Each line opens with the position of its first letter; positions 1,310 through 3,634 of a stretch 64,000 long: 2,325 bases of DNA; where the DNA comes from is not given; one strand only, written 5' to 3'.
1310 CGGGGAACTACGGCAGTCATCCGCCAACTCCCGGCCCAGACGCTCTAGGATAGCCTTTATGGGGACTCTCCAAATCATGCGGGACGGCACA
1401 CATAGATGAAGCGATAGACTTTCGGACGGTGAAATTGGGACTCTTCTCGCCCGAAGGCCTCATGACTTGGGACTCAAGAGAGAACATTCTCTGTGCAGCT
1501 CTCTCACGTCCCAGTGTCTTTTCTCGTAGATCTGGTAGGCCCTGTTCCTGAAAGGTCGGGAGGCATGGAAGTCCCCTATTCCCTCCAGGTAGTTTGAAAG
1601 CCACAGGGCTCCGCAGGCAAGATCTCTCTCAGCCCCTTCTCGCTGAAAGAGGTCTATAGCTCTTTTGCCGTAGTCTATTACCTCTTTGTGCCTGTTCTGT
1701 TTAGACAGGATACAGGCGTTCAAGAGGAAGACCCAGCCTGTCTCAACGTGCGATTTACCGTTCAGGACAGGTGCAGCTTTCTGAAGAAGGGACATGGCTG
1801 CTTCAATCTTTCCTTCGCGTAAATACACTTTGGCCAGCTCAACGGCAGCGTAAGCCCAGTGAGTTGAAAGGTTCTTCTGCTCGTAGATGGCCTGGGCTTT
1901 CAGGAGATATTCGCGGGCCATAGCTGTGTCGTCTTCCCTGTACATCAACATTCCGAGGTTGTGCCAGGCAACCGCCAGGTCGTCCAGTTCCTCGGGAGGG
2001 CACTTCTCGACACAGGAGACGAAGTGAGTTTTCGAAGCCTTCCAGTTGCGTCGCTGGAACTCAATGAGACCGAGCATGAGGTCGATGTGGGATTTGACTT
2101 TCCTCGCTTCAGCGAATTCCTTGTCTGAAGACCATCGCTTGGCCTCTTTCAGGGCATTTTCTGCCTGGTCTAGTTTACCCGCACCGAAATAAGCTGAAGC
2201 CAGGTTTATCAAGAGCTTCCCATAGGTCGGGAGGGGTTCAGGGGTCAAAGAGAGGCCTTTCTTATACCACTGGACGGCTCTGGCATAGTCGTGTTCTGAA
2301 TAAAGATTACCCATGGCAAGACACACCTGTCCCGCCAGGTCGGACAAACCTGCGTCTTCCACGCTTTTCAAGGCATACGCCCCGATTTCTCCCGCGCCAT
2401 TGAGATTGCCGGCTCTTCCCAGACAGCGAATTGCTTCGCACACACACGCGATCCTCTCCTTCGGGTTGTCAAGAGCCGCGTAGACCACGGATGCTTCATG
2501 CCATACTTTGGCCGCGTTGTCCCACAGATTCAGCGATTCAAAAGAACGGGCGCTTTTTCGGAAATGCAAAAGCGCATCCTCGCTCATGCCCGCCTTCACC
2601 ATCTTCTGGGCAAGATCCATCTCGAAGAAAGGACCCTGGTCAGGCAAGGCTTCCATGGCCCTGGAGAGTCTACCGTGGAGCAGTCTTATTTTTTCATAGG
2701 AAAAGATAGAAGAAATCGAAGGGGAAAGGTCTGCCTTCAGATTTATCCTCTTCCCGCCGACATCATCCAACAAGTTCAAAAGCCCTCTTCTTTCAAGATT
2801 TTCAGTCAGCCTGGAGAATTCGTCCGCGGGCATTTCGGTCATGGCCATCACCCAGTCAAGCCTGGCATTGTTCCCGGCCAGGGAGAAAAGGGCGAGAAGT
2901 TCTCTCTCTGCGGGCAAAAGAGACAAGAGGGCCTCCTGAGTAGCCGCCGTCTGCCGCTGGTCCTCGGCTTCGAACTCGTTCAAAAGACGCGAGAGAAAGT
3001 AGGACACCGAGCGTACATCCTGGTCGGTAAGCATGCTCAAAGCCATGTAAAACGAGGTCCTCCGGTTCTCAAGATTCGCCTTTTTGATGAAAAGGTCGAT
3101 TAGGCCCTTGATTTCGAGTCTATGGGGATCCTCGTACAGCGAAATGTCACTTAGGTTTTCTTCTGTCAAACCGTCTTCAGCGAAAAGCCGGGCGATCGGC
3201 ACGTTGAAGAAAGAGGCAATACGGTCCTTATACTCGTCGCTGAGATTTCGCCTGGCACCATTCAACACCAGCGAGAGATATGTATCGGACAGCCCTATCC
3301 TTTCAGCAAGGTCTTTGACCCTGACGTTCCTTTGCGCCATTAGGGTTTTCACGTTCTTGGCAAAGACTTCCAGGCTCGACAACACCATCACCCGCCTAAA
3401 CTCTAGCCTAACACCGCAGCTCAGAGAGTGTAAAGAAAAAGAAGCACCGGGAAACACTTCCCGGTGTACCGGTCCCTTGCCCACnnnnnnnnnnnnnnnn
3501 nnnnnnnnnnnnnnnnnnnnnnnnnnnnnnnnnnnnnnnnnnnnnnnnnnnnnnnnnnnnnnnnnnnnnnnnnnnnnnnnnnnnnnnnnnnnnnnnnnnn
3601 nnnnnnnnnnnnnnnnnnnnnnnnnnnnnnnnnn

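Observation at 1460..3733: Candidate peptide-signalling (RNPP-like) cassette: tandem-repeat secreted pro-peptide + terminator + large XRE-HTH/TPR regulator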

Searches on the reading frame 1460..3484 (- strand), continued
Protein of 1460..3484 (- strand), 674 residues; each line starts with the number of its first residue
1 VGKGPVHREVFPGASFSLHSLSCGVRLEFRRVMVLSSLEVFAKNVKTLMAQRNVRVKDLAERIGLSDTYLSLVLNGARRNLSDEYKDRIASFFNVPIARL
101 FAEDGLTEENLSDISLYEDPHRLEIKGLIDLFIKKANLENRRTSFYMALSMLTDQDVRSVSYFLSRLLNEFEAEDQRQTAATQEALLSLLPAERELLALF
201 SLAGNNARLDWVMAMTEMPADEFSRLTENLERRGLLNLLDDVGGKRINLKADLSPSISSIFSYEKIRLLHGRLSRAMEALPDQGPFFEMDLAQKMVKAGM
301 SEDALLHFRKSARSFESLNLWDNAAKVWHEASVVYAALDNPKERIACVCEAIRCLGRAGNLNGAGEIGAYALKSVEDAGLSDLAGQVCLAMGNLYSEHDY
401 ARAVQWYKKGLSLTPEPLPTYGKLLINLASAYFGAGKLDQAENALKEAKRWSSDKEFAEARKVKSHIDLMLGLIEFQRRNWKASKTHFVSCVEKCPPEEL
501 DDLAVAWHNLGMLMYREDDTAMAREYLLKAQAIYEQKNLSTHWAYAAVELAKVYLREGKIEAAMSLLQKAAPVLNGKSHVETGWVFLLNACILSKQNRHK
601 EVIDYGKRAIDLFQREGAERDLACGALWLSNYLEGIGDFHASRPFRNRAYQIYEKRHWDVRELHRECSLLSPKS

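Call 37: predict_structure(alignment_id=A1)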
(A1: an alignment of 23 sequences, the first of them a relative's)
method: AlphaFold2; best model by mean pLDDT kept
length: 640 residues; sequences in the alignment: 23
mean_pLDDT: 86.8   pTM: 0.66
mean pLDDT of the five models: 86.8, 85.4, 85.2, 85.2, 82.1
residues with pLDDT >= 90: 316; 70-90: 278; 50-70: 34; < 50: 12
segments of 3 or more residues with pLDDT < 50: 75-85
pLDDT, mean of each block of 10 residues (from residue 1): 77 82 87 89 83 82 78 46 51 75 67 69 77 77 65 84 89 89 89 89 81 81 81 91 89 92 92 94 88 92 88 91 86 87 83 92 89 94 91 95 93 93 87 95 92 93 85 96 95 96 92 97 95 94 89 96 92 96 92 96 93 95 90 89
secondary structure, 60 per line:
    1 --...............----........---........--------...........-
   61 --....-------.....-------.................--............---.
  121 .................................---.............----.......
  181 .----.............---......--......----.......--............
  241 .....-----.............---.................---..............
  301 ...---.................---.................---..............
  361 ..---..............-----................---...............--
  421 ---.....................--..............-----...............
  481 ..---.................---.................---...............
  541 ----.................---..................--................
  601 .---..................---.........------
elements in order: H3-17 H22-29 H33-40 H49-59 H63-66 H74-78 H86-102 H105-116 H120-153 H157-169 H175-181 H186-198 E202-207 E210-215 H220-226 H229-245 H251-263 H267-283 H287-303 H307-323 H327-343 H347-362 H366-379 H385-400 H404-418 H424-444 H447-460 H466-482 H486-502 H506-522 H526-540 H545-561 H565-582 H585-601 H605-622 H626-634

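Call 39: fold_search(model_id=the predicted structure, library=pdb)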
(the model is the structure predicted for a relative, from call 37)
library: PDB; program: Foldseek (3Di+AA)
matches with E <= 10: 1769; with E <= 0.001: 303
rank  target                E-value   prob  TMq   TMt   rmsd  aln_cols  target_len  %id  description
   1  9qhb                  7.4e-09  1.00  0.28  0.56   9.4       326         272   20  Crystal structure of 16-repeat CTPR protein with eliminated coordination sites (released 2025-10-22)
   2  5a7d_G                9.2e-08  1.00  0.25  0.39  13.0       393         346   13  Tetrameric assembly of LGN with Inscuteable (released 2016-08-03)
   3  5a7d_B                1.6e-07  1.00  0.21  0.36  15.1       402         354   14  Tetrameric assembly of LGN with Inscuteable (released 2016-08-03)
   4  6eou                  1.9e-07  1.00  0.35  0.57   8.6       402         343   16  O-GlcNAc transferase TPR domain with the intellectual disability associated mutation L254F (released 2018-05-09)
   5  4wne_A                2.2e-07  1.00  0.36  0.63   5.9       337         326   16  Crystal structure of the TPR domain of LGN in complex with Frmpd4/Preso1 at 2.0 Angstrom resolution (released 2015-09-16)
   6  5a7d_H                2.2e-07  1.00  0.24  0.37  13.8       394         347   13  Tetrameric assembly of LGN with Inscuteable (released 2016-08-03)
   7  6mfv_A                2.3e-07  1.00  0.38  0.37   9.2       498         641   13  Crystal structure of the Signal Transduction ATPase with Numerous Domains (STAND) protein with a tetratricopeptide rep (released 2019-02-20)
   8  5l9u_O                2.6e-07  1.00  0.32  0.30  26.7       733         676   12  Model of human Anaphase-promoting complex/Cyclosome (APC/C-CDH1) with a cross linked Ubiquitin variant-substrate-UBE2C (released 2016-09-14)
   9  9hvq_Q                2.6e-07  1.00  0.28  0.22  32.4       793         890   13  Structure of the transcribing Pol II-DSIF-PAF-SPT6-RECQL5 complex (released 2025-07-16)
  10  8bbg_D                2.7e-07  1.00  0.32  0.18  29.4       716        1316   14  Structure of the IFT-A complex; anterograde IFT-A train model (released 2022-12-21)
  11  1w3b_A                3.0e-07  1.00  0.37  0.57   9.9       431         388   15  The superhelical TPR domain of O-linked GlcNAc transferase reveals structural similarities to importin alpha. (released 2004-09-09)
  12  4ui9_O                3.2e-07  1.00  0.35  0.34  26.0       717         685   13  Atomic structure of the human Anaphase-Promoting Complex (released 2015-06-17)
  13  5a31_O                3.2e-07  1.00  0.35  0.34  26.0       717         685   13  Structure of the human APC-Cdh1-Hsl1-UbcH10 complex. (released 2015-11-18)
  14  3sf4_A                3.3e-07  1.00  0.32  0.51   8.6       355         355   16  Crystal structure of the complex between the conserved cell polarity proteins Inscuteable and LGN (released 2011-11-23)
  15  4wnd_A                3.4e-07  1.00  0.39  0.68   5.1       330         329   15  Crystal structure of the TPR domain of LGN in complex with Frmpd4/Preso1 at 1.5 Angstrom resolution (released 2015-09-16)
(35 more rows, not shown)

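Call 51: search_protein_families(library=pfam, proteins=[L012:3283-4098:-, L012:2069-3286:-, L012:6935-7492:+, L012:7519-8340:+], max_evalue=0.001)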
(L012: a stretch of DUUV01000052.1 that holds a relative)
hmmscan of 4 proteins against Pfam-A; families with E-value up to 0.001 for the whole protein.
L012:3283-4098:- (271 aa): 2 families
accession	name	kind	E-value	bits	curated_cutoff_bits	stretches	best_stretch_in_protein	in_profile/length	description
PF02457.21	DAC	-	9.2e-41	138.6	27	1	121-237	2-118/119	DisA bacterial checkpoint controller nucleotide-binding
PF19293.4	CdaA_N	-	7.6e-06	26.5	23.8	1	16-87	9-81/81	CdaA N-terminal transmembrane domain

L012:2069-3286:- (405 aa): 1 family
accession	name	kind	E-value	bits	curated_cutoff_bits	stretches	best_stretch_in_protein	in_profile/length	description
PF07949.17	YbbR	-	1.4e-24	86.7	22.3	2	223-301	1-79/81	YbbR-like protein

L012:6935-7492:+ (185 aa): 1 family
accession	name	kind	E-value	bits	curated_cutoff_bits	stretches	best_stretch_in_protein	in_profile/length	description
PF02887.21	PK_C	-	1.1e-11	45.3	28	1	15-153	2-103/114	Pyruvate kinase, alpha/beta domain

L012:7519-8340:+ (273 aa): 1 family
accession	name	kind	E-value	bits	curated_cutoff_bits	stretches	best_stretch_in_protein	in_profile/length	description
PF06560.17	GPI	-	4.7e-41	140.5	20.7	1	59-205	26-169/182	Glucose-6-phosphate isomerase (GPI)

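Call 71: search_protein_representatives(alignment_id=A1)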
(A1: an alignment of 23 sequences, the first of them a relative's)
Query: 23 sequences, 639 profile positions. Proteins with E-value up to 0.001 (for the whole library): 33418; up to 1e-10: 2439; up to 1e-30: 24. The best 150 are listed.
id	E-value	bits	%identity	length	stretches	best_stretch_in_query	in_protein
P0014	0.0e+00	1039.4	-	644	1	1-638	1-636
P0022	2.4e-279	944.7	-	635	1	1-637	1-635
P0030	1.0e-243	826.9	-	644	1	1-638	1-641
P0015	6.2e-201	685.6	-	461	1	1-456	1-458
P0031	1.5e-173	595.1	-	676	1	1-637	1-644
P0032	4.2e-166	570.5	-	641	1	1-636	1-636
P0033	3.4e-162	557.6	-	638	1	1-637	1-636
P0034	8.2e-143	493.6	-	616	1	25-638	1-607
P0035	6.4e-138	477.4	-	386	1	1-364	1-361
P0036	6.0e-116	404.8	-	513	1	127-637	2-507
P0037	2.2e-64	234.5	-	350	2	346-608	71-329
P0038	1.1e-59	219.0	-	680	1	1-628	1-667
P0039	5.9e-50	186.8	-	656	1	1-581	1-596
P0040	4.8e-45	170.6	-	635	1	1-613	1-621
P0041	4.2e-44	167.5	-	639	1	1-620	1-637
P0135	9.2e-22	93.7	-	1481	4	280-490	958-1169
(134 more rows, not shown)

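Call 72: find_encoding_contigs(protein=P0038, flank=2500, max_places=2)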
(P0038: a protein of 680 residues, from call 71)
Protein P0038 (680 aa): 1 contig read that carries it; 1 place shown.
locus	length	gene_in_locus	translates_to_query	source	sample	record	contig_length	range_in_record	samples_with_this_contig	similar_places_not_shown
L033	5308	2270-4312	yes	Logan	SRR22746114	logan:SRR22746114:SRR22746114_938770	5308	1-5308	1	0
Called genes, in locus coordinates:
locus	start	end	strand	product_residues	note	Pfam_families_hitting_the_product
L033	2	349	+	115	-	?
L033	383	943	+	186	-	PF25084:LbH_EIF2B, PF25087:GMPPB_C (faint), PF00132:Hexapep, PF14602:Hexapep_2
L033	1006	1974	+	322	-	PF00793:DAHP_synth_1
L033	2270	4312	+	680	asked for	PF01381:HTH_3 (weak), PF13443:HTH_26 (faint), PF13374:TPR_10 (faint), PF13424:TPR_12 (weak), PF17874:TPR_MalT, PF13424:TPR_12 (weak), PF17874:TPR_MalT, PF13424:TPR_12, +6 more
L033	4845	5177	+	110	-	PF00391:PEP-utilizers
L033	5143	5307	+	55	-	?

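Call 73: find_encoding_contigs(protein=P0040, flank=2500, max_places=2)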
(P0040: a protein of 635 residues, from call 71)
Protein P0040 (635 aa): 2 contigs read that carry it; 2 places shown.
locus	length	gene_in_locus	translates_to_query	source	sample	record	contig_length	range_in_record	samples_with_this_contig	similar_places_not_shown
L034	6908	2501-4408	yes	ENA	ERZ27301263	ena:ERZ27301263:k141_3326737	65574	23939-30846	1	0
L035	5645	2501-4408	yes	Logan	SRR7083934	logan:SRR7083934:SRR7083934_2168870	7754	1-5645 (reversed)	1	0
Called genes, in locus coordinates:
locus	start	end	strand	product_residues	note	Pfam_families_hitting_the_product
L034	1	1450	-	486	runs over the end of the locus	PF00478:IMPDH, PF03060:NMO (faint), PF00571:CBS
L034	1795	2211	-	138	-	PF01451:LMWPc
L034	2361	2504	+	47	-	-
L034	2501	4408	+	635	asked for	PF07719:TPR_2 (faint), PF00515:TPR_1 (faint), PF17874:TPR_MalT (weak), PF13424:TPR_12 (weak)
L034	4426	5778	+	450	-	PF02687:FtsX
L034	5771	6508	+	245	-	PF02463:SMC_N (faint), PF00005:ABC_tran, PF13304:AAA_21 (faint)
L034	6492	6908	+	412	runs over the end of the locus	PF02687:FtsX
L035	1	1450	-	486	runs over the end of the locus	PF00478:IMPDH, PF03060:NMO (faint), PF00571:CBS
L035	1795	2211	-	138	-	PF01451:LMWPc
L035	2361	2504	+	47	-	-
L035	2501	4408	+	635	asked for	PF07719:TPR_2 (faint), PF00515:TPR_1 (faint), PF17874:TPR_MalT (weak), PF13424:TPR_12 (weak)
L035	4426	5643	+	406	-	?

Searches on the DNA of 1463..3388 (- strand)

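Call 23: search_rna_families(sources=[L001, L002, L004, L007, L008, L011, L012, L013, L015, L022], threshold=gathering)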
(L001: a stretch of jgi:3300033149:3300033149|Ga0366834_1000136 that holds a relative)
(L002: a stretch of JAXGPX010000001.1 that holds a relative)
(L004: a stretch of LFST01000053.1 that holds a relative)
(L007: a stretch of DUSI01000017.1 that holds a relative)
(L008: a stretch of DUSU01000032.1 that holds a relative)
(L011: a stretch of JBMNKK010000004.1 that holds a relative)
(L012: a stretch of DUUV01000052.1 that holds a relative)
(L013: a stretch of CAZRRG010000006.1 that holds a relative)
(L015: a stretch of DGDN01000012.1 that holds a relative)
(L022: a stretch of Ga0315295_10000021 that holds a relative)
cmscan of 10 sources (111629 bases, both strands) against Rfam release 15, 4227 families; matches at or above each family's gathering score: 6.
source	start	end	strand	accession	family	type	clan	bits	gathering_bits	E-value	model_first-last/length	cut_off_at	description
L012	335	530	-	RF00234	glmS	Cis-reg; riboswitch;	-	94.5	37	1.9e-20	1-167/167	no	glmS glucosamine-6-phosphate activated ribozyme aptamer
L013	576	735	-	RF00234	glmS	Cis-reg; riboswitch;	-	91.8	37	1e-19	1-167/167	no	glmS glucosamine-6-phosphate activated ribozyme aptamer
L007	345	508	-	RF00234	glmS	Cis-reg; riboswitch;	-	91.6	37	1.1e-19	1-167/167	no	glmS glucosamine-6-phosphate activated ribozyme aptamer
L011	426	616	-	RF00234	glmS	Cis-reg; riboswitch;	-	84.1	37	1.3e-17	1-167/167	no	glmS glucosamine-6-phosphate activated ribozyme aptamer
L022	594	772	-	RF00234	glmS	Cis-reg; riboswitch;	-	80.6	37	1.1e-16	1-167/167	no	glmS glucosamine-6-phosphate activated ribozyme aptamer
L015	1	165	-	RF00234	glmS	Cis-reg; riboswitch;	-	59.5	37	6e-11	1-167/167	no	glmS glucosamine-6-phosphate activated ribozyme aptamer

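Call 78: search_rna_families(source=L012, start=4180, end=5010, threshold=evalue, max_evalue=10)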
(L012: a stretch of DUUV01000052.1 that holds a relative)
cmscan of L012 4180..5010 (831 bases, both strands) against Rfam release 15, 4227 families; matches with E-value up to 10: 3.
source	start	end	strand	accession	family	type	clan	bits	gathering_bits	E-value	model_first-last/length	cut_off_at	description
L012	4332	4411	-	RF00265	SNORA69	Gene; snRNA; snoRNA; HACA-box;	-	15.5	47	8.4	1-132/132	no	Small nucleolar RNA SNORA69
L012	4590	4723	+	RF01974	H19_3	Gene; lncRNA;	-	14.4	46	4.5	1-116/116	no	H19 conserved region 3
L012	4884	4932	-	RF02473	GlsR4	Gene; snRNA; snoRNA; CD-box;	-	13.7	70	7.7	1-61/61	no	Small nucleolar RNA GlsR4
